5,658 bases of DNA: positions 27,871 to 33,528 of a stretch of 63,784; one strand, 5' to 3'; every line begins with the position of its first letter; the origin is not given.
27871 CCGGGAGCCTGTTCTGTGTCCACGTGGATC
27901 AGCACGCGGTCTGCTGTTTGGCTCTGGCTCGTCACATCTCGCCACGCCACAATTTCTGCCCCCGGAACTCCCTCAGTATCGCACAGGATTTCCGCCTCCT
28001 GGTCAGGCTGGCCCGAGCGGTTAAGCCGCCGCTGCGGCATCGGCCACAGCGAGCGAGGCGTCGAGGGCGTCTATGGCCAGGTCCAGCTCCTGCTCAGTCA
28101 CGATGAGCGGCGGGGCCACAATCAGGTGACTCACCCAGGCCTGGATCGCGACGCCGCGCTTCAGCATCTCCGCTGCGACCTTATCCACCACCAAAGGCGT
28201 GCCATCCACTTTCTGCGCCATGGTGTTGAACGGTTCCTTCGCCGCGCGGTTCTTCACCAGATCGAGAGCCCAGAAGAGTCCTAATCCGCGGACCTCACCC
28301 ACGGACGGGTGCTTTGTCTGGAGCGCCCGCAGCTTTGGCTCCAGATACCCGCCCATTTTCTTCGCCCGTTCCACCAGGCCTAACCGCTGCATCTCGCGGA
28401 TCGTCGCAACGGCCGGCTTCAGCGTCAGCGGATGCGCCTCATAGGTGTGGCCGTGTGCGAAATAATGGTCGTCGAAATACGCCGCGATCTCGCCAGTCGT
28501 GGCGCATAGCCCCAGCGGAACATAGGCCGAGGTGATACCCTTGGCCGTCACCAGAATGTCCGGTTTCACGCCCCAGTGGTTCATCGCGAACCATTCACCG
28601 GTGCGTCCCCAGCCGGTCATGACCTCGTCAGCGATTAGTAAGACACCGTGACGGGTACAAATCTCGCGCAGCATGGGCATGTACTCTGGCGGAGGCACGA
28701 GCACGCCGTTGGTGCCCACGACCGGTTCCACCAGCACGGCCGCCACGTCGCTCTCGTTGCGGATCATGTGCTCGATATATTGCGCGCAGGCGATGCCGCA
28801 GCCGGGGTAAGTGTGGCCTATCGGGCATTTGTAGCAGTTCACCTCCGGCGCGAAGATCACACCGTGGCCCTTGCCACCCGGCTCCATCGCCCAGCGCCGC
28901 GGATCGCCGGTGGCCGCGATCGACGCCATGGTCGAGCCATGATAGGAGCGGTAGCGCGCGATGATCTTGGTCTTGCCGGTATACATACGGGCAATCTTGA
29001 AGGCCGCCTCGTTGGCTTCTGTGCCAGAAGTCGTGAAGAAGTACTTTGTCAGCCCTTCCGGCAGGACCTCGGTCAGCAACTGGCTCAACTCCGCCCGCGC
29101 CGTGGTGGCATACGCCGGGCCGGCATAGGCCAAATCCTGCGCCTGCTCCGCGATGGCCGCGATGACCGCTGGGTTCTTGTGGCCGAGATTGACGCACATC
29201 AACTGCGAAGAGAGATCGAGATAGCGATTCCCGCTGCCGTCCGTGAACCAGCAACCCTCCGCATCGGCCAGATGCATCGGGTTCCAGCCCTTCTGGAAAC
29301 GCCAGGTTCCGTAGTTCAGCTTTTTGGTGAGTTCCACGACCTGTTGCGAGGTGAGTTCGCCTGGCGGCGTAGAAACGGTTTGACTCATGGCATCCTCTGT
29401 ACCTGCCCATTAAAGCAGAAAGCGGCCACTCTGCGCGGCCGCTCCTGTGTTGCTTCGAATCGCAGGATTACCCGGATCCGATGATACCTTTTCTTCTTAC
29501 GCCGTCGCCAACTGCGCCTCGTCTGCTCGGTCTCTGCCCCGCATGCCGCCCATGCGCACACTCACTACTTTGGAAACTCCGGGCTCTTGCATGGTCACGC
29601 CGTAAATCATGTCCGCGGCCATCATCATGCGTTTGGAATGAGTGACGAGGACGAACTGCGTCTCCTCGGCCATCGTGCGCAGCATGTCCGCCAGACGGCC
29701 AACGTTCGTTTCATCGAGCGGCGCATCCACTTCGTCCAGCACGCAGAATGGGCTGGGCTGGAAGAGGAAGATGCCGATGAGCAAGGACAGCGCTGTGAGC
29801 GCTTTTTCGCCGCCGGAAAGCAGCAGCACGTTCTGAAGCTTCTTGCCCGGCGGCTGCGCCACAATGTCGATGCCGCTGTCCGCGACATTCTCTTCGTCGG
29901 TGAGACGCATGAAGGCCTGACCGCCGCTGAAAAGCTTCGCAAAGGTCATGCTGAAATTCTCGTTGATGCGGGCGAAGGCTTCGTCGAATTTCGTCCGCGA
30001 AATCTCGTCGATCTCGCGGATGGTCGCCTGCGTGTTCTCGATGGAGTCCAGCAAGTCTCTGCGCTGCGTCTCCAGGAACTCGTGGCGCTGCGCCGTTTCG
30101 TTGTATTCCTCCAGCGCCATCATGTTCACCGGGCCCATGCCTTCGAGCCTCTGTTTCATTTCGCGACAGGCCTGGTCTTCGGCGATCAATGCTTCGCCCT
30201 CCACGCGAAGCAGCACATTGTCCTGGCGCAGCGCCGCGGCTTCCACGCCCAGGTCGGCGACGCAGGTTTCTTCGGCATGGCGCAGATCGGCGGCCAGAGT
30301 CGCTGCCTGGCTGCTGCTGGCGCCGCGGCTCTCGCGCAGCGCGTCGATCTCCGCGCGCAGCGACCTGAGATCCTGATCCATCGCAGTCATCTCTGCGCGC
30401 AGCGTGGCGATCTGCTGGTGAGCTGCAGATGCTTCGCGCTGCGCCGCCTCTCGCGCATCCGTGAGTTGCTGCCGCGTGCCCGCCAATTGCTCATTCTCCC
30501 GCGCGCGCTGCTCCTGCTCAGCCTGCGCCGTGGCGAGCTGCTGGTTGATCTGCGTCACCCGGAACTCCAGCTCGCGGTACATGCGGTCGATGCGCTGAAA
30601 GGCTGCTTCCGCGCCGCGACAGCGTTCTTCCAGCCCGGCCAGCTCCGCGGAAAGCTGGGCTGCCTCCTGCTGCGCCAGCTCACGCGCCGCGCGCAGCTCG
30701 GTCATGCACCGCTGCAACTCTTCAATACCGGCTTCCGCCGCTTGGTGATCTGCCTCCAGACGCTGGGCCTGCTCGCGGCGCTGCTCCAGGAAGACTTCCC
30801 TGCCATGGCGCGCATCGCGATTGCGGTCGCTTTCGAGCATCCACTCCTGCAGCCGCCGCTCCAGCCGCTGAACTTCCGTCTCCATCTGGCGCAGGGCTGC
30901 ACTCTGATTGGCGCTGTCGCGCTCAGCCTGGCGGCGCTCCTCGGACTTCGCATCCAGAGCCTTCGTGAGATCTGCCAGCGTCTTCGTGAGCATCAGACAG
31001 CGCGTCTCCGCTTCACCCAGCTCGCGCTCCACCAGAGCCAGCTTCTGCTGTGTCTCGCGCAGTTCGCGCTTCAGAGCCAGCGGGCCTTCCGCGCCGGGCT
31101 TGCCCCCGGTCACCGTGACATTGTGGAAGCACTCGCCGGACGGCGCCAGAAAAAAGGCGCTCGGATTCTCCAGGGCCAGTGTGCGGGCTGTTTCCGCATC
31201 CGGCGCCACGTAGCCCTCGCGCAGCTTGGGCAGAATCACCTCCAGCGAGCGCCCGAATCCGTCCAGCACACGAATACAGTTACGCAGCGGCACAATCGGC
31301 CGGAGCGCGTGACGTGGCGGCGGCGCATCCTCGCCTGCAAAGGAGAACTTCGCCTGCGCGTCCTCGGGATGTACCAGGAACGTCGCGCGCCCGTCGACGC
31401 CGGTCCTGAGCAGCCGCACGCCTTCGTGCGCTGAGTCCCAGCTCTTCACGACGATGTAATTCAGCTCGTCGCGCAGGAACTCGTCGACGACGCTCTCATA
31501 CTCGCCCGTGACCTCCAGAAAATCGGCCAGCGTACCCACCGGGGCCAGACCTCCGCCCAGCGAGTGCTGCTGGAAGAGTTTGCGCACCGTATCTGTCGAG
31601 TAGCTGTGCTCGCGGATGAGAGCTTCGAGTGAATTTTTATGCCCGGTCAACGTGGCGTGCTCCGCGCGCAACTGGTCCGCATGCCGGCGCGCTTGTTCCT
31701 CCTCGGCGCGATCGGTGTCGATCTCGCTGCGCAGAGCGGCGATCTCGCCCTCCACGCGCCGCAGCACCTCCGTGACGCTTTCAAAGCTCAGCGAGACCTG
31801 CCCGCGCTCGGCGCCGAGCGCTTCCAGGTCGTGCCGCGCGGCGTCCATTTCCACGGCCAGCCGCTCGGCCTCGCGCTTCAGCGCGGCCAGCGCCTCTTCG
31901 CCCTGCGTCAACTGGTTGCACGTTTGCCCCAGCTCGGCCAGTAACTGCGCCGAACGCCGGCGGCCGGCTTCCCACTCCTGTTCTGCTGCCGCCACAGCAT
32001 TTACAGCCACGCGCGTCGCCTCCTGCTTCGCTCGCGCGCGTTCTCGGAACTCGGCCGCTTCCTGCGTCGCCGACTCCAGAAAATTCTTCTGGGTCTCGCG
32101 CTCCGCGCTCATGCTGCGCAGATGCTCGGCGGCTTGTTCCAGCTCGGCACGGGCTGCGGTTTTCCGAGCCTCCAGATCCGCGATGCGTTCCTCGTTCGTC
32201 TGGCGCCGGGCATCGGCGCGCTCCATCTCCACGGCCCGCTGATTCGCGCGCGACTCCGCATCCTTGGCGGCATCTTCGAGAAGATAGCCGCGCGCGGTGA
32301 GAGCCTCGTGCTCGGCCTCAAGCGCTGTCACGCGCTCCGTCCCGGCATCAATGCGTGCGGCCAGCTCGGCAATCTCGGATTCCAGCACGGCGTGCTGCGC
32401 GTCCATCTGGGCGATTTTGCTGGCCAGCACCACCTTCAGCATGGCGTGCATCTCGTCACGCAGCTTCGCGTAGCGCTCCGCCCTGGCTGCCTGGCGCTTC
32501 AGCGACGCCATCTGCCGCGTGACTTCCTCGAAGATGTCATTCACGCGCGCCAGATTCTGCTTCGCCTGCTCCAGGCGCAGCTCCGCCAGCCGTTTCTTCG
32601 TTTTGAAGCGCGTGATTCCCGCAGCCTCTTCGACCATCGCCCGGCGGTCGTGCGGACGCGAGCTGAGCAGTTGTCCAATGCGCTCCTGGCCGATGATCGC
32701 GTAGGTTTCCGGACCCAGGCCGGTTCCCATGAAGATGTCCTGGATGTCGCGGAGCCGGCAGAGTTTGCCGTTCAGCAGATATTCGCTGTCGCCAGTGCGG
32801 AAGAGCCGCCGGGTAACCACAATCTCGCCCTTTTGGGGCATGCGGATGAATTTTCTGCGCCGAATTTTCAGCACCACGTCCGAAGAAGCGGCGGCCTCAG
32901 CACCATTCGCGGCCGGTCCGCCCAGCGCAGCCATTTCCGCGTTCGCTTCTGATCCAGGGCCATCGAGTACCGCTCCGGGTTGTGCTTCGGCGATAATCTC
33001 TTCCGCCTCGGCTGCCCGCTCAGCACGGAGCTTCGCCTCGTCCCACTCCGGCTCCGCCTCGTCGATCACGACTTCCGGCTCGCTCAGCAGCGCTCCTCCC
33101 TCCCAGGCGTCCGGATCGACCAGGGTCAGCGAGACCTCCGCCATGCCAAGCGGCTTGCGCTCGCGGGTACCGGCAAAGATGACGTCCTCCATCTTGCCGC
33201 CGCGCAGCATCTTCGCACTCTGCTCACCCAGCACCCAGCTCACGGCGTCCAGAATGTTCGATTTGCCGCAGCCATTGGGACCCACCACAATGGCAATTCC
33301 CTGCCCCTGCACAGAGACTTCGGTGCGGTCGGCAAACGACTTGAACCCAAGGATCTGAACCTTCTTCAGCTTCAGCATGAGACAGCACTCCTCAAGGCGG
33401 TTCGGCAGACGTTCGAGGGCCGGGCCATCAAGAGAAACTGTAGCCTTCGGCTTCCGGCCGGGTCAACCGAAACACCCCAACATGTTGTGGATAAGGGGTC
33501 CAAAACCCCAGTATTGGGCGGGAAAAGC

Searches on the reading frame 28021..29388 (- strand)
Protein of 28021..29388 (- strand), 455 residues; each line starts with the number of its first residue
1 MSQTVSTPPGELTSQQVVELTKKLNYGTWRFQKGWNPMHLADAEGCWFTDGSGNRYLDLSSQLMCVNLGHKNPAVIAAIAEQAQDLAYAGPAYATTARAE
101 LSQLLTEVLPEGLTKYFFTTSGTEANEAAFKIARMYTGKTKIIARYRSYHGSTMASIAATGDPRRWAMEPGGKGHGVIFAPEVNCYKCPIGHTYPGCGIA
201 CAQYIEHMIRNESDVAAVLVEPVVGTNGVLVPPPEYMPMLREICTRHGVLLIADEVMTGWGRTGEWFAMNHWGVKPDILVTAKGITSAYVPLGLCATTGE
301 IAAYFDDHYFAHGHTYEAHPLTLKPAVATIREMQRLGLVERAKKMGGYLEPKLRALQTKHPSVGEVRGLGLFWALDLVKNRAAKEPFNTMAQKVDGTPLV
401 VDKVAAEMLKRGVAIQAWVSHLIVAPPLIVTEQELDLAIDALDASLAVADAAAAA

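Call 47: search_protein_families(library=pfam, proteins=[window:28021-29388:-], max_evalue=0.00001)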
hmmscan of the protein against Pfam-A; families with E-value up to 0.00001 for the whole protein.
window:28021-29388:- (455 aa): 1 family
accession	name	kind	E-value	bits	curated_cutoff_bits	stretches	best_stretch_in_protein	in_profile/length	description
PF00202.27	Aminotran_3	-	2.2e-91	307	30.5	1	38-444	11-401/403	Aminotransferase class-III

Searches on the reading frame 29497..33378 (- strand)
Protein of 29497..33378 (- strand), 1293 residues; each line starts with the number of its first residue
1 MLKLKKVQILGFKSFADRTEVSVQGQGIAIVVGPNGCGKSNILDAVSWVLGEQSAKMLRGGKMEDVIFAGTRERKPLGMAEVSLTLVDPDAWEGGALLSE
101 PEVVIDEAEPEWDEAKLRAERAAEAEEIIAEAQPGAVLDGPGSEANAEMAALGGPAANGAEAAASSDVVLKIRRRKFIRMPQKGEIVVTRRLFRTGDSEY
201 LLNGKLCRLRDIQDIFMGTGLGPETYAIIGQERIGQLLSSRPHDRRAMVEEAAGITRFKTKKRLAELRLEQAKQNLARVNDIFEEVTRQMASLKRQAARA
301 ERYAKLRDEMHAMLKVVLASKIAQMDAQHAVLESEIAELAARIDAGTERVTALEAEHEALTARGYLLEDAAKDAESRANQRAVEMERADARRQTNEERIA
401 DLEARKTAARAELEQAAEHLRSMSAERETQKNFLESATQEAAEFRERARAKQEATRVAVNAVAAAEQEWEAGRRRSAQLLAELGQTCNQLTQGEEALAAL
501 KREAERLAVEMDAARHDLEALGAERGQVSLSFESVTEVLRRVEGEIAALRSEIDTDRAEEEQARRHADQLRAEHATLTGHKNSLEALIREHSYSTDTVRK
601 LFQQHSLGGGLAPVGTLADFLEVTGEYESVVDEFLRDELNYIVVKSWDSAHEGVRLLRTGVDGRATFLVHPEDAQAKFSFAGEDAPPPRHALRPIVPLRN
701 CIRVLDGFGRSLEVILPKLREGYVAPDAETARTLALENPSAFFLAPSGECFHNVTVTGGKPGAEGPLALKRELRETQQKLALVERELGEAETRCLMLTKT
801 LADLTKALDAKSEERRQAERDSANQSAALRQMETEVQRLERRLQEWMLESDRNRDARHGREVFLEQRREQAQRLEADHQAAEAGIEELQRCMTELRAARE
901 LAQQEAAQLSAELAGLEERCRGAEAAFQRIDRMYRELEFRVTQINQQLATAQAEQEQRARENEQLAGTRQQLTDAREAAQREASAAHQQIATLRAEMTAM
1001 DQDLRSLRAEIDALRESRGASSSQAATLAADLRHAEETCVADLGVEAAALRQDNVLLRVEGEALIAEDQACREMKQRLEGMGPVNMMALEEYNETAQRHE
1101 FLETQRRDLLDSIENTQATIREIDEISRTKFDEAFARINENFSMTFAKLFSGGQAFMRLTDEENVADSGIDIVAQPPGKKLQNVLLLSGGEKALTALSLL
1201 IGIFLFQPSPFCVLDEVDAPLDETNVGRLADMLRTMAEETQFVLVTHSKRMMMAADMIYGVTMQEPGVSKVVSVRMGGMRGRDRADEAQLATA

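Call 47: search_protein_families(library=pfam, proteins=[window:29497-33378:-], max_evalue=0.00001)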
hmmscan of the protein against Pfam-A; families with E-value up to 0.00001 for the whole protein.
window:29497-33378:- (1293 aa): 6 families
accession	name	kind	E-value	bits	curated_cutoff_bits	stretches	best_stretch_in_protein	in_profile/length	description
PF02463.25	SMC_N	-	3.2e-60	203.7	40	2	180-1269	91-219/220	RecF/RecN/SMC N terminal domain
PF06470.18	SMC_hinge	-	1.7e-10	41.8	22.5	1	614-735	5-116/116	SMC proteins Flexible Hinge Domain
PF13476.12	AAA_23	-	3.6e-10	41.2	27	1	6-62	1-55/201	AAA domain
PF13304.12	AAA_21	-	5.5e-10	40.2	27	0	28-83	1-61/304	AAA domain, putative AbiEii toxin, Type IV TA system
PF13175.12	AAA_15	-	6.6e-08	33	32.1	1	3-55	2-52/374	AAA ATPase domain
PF13555.12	AAA_29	-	1.5e-06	28.3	27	1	4-51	1-47/61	P-loop containing region of AAA domain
